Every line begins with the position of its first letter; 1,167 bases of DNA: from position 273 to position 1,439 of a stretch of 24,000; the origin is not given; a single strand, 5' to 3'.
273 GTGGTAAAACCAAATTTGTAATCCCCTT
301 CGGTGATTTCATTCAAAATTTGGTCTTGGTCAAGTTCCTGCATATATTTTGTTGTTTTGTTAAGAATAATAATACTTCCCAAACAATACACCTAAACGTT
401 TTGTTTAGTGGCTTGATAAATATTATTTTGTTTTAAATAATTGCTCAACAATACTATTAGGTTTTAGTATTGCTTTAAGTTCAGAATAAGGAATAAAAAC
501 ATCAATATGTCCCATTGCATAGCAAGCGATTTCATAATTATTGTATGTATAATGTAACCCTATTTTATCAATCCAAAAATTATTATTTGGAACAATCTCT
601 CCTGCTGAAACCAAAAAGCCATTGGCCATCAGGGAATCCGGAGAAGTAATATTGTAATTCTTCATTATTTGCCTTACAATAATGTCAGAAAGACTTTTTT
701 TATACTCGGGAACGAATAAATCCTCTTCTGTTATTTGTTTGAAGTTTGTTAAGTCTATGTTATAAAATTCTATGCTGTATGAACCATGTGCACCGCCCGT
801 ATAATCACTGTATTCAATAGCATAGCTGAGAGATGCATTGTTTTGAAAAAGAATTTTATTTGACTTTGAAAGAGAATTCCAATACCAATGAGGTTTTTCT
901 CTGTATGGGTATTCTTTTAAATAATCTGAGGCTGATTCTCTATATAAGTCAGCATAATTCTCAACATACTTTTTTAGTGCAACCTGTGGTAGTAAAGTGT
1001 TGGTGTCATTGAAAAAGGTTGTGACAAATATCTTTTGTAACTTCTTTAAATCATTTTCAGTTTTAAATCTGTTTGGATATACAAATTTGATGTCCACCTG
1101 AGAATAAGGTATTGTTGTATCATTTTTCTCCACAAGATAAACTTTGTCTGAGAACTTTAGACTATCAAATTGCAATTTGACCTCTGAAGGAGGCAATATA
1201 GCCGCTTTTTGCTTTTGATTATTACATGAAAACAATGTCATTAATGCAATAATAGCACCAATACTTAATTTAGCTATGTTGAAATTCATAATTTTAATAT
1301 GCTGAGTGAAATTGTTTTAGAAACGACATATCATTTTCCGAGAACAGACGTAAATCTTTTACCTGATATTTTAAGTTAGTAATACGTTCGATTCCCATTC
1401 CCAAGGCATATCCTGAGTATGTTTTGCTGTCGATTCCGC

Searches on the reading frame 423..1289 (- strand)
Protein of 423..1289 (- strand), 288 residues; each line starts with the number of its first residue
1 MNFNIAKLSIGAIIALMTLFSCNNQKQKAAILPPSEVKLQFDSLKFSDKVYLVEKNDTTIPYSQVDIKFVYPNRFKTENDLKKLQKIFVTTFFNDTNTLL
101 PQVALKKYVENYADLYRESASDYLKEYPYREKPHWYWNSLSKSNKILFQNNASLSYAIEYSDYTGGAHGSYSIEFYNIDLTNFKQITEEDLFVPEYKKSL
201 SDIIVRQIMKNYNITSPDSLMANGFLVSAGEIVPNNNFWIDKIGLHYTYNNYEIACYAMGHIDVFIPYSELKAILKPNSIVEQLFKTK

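Call 43: find_encoding_contigs(protein=window:423-1289:-, flank=10000, max_places=3)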
Protein window:423-1289:- (288 aa): 2 contigs read that carry it; 2 places shown.
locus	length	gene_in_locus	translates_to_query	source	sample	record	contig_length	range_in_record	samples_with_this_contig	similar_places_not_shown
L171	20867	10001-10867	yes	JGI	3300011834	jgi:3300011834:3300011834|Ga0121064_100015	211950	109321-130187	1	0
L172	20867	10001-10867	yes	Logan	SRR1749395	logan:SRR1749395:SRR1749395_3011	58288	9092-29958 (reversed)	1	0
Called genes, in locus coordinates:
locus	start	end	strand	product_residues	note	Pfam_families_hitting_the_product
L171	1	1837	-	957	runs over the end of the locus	PF02347:GDC-P, PF21478:GcvP2_C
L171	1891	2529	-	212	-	PF00753:Lactamase_B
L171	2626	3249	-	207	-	PF02527:GidB, PF13847:Methyltransf_31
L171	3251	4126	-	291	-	PF11738:DUF3298 (weak)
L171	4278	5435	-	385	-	PF02322:Cyt_bd_oxida_II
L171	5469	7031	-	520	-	PF01654:Cyt_bd_oxida_I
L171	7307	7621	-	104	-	PF11950:DUF3467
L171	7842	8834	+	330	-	PF01116:F_bP_aldolase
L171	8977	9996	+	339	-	PF02912:Phe_tRNA-synt_N, PF01409:tRNA-synt_2d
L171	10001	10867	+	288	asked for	PF13739:PdaC (weak), PF11738:DUF3298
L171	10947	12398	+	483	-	PF19295:SufBD_N, PF01458:SUFBD_core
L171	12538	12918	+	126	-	PF08000:bPH_1, PF14470:bPH_3 (weak)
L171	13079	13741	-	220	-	PF03167:UDG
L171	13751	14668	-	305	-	PF01180:DHO_dh, PF01207:Dus (weak), PF03060:NMO (weak)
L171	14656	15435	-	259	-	PF00175:NAD_binding_1 (weak), PF10418:DHODB_Fe-S_bind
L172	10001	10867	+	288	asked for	PF13739:PdaC (weak), PF11738:DUF3298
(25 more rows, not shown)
